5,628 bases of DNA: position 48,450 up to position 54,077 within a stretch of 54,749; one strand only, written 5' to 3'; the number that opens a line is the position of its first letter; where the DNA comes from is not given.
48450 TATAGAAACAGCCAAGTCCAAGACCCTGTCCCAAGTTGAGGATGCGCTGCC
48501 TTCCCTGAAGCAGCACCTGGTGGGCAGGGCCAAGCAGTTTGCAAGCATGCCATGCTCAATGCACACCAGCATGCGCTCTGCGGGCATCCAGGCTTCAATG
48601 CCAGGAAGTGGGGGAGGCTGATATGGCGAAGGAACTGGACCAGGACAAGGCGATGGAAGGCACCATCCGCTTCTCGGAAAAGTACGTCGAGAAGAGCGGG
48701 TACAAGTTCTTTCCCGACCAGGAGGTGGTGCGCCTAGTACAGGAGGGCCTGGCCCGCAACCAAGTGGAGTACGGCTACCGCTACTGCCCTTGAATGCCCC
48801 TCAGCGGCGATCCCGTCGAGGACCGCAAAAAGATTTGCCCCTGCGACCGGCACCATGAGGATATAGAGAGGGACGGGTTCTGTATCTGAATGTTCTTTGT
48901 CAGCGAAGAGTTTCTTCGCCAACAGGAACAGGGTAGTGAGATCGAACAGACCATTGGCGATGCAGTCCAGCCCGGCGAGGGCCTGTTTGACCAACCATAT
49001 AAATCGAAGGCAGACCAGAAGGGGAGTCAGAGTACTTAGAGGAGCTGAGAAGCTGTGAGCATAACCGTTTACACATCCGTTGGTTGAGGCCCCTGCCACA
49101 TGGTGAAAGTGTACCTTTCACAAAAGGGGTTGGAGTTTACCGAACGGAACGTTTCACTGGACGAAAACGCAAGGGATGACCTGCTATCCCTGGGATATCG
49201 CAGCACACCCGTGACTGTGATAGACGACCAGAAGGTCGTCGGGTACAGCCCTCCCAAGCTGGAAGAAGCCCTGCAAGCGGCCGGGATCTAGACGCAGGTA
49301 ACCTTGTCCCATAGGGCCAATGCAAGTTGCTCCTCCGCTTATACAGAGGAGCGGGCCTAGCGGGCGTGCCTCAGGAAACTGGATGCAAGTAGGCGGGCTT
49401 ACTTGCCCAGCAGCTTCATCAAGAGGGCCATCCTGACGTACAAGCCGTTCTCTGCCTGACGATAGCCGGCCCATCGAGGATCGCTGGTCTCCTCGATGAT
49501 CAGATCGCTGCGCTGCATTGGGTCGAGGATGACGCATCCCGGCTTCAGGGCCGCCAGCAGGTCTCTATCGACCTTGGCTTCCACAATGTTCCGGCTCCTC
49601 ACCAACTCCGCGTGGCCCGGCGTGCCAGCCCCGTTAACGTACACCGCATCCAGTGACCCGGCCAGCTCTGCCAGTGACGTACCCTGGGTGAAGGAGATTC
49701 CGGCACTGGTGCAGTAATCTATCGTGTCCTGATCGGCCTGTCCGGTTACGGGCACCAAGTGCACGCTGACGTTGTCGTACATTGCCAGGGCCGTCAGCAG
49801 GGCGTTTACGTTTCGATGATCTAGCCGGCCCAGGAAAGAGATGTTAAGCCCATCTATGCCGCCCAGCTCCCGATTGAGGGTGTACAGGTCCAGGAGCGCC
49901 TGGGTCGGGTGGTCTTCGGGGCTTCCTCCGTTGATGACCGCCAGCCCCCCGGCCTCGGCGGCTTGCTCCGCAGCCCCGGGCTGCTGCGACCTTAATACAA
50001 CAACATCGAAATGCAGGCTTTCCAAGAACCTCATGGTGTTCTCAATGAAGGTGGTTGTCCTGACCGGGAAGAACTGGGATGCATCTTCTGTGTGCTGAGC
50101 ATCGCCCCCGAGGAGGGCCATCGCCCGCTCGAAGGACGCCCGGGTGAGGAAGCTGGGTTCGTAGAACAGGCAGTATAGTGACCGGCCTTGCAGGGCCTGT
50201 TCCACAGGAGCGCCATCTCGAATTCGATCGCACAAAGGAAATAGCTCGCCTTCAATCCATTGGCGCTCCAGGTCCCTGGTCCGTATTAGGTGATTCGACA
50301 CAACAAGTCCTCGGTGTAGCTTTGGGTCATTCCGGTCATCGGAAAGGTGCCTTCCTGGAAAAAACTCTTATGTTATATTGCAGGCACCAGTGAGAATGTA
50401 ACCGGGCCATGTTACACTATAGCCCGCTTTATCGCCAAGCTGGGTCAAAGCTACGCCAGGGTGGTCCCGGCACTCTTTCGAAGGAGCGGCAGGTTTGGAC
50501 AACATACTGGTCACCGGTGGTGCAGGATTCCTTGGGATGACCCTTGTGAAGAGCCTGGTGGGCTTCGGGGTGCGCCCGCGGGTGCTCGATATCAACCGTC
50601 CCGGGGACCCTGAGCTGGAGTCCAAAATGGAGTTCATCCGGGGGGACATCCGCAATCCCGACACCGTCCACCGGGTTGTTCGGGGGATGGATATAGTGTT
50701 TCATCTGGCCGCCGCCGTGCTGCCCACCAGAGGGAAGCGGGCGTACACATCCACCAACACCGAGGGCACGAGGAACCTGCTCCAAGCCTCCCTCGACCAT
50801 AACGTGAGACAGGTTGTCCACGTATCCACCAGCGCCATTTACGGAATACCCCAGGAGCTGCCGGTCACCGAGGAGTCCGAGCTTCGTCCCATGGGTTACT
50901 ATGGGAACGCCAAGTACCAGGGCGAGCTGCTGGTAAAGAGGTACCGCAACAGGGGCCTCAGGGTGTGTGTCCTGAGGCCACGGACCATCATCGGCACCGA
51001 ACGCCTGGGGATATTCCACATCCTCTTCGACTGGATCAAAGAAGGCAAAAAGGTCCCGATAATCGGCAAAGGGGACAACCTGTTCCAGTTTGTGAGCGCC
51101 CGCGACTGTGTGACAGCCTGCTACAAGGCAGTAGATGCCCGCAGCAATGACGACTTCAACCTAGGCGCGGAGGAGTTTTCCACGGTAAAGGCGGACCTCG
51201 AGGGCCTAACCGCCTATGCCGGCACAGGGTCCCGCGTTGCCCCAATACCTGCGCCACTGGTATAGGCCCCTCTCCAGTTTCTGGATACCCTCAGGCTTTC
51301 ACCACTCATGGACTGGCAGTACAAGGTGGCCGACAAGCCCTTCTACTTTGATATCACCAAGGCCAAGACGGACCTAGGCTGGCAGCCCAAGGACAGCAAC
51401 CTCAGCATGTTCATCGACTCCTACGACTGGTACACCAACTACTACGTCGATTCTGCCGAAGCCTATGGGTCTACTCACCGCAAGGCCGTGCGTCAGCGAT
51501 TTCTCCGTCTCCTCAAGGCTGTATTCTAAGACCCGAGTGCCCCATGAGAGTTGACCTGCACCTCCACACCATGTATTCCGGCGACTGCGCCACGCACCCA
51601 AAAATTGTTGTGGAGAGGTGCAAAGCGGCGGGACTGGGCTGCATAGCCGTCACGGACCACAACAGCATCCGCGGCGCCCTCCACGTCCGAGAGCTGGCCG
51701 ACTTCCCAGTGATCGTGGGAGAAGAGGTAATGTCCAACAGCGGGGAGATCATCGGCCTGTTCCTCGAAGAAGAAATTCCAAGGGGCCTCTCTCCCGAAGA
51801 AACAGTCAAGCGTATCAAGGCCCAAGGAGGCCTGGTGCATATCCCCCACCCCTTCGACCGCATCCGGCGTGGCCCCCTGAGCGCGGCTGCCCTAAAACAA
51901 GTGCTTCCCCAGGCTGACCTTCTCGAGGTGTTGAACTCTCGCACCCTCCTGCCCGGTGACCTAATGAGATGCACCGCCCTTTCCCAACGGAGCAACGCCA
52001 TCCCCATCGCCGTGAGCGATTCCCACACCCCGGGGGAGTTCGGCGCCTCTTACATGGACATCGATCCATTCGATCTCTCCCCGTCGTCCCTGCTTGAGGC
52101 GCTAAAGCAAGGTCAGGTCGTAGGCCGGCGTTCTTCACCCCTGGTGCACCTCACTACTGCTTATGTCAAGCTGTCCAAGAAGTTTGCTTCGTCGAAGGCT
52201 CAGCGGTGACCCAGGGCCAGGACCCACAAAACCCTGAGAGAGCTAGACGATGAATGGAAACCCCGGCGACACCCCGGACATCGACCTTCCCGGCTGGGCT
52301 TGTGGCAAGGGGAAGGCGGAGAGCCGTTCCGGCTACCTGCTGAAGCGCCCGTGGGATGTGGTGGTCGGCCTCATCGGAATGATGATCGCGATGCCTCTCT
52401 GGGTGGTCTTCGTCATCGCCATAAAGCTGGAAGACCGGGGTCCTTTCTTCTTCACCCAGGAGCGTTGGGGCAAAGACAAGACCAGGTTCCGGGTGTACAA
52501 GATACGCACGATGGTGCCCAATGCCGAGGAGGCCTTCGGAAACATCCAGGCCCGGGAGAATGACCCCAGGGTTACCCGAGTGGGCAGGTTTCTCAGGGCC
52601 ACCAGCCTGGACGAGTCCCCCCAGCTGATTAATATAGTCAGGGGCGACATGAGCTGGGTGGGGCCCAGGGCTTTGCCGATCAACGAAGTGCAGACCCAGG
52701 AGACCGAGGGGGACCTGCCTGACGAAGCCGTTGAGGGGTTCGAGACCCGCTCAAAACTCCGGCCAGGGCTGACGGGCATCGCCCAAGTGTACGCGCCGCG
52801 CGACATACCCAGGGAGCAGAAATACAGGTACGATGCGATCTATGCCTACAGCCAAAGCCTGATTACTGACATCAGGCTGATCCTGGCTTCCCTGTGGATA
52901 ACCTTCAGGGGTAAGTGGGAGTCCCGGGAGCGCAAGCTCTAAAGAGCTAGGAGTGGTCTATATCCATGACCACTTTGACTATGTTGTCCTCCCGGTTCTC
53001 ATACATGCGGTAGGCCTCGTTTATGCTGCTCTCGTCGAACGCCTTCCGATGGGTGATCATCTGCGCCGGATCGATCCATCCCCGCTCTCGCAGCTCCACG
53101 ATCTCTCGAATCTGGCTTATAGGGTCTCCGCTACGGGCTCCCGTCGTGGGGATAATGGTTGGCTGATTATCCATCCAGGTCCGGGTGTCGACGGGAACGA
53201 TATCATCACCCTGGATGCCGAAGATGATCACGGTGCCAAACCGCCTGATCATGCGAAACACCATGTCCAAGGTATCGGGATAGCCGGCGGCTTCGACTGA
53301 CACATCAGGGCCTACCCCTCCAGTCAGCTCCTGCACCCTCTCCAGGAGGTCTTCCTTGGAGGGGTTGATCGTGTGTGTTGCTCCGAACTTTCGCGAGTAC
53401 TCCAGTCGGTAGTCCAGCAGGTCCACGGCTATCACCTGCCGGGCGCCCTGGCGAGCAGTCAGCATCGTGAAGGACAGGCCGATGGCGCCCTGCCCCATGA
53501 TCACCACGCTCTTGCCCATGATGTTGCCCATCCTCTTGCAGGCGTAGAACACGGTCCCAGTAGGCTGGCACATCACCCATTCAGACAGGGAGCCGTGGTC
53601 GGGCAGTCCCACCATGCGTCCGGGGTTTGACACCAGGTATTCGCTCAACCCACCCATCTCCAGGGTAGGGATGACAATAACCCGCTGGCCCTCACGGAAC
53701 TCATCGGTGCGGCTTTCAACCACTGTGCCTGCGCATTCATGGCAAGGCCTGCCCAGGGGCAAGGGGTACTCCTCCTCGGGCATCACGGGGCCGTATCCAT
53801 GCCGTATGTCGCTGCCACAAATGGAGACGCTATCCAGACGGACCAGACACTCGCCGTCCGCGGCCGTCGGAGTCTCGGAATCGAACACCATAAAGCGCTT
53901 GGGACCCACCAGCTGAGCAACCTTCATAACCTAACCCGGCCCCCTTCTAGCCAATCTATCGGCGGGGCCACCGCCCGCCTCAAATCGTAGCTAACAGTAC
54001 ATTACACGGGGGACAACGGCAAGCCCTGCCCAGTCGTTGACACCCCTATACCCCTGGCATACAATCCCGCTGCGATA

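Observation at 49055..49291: Adjacent glutaredoxin/NrdH-like redoxin with a U-G-P-C active site hidden behind an in-frame UGA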

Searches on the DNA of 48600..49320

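Call 75: search_rna_families(source=window, start=48600, end=49320, threshold=evalue, max_evalue=10)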
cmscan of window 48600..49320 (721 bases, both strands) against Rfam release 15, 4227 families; matches with E-value up to 10: 2.
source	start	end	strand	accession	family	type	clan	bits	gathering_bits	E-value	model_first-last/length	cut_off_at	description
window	48622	48822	-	RF02259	Vax2os1_1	Gene; lncRNA;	-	20.6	100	1.6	1-187/187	no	Vax2os1 conserved region 1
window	48984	49012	+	RF01072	TMV_UPD-PK3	Cis-reg;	-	12.5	34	3.2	1-31/31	no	Pseudoknot of upstream pseudoknot domain (UPD) of the 3'UTR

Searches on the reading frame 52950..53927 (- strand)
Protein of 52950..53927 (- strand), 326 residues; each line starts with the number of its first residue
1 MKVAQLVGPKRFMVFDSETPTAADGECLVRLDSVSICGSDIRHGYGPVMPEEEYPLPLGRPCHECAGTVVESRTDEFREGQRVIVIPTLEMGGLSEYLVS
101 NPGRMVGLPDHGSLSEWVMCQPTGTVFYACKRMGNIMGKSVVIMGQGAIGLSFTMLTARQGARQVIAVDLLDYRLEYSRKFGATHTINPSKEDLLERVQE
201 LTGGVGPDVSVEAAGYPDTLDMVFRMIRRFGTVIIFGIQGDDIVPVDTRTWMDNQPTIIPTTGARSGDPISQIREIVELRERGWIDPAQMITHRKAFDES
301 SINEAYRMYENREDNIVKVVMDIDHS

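Call 46: search_protein_families(library=ncbifam, proteins=[window:52950-53927:-], max_evalue=0.00001)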
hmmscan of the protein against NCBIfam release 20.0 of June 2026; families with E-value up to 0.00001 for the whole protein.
window:52950-53927:- (326 aa): 18 families
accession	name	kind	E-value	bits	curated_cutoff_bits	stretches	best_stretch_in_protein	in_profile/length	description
NF041097.1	keto_inos_dh_IolM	equivalog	1.5e-34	119.3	450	1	119-314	186-382/389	scyllo-inosose 3-dehydrogenase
NF003808.0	PRK05396.1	equivalog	7.1e-27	94.2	380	1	71-322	98-339/341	L-threonine 3-dehydrogenase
TIGR00692.1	tdh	equivalog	9.7e-27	93.9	458.35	1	65-300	90-321/340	L-threonine 3-dehydrogenase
TIGR03989.1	Rxyl_3153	subfamily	5.9e-26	91.6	440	1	88-308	135-357/370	NDMA-dependent alcohol dehydrogenase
TIGR03451.1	mycoS_dep_FDH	equivalog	1.9e-25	89.5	512.9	1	137-242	176-281/358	S-(hydroxymethyl)mycothiol dehydrogenase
NF007375.0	PRK09880.1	equivalog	1.7e-23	83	469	1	92-252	124-280/344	L-idonate 5-dehydrogenase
NF007489.0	PRK10083.1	equivalog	6.7e-23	81.2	376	1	89-323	112-337/339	Zn-dependent oxidoreductase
TIGR03366.1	HpnZ_proposed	hypoth_equivalog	5.3e-21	75.1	328.1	1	91-237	107-253/315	putative phosphonate catabolism associated alcohol dehydrogenase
TIGR02824.1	quinone_pig3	subfamily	2.3e-19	69.6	296.8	1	5-322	8-324/325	putative NAD(P)H quinone oxidoreductase, PIG3 family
NF007642.0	PRK10309.1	equivalog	2.6e-15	56.5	550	1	61-228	88-251/347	galactitol-1-phosphate 5-dehydrogenase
TIGR02818.1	adh_III_F_hyde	equivalog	5.6e-15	55.3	543.95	1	137-309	185-356/368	S-(hydroxymethyl)glutathione dehydrogenase/class III alcohol dehydrogenase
NF041172.1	AcrlCoa_red_Thmprot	equivalog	2.5e-12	46.4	500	1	8-86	8-85/334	acryloyl-CoA reductase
NF010344.0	PRK13771.1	subfamily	1.4e-11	44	349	0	10-86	10-85/334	putative alcohol dehydrogenase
TIGR03201.1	dearomat_had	equivalog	1e-09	38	338.65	0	125-192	154-220/349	6-hydroxycyclohex-1-ene-1-carbonyl-CoA dehydrogenase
NF006940.0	PRK09422.1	equivalog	2e-09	36.9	344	1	122-240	145-263/338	alcohol dehydrogenase AdhP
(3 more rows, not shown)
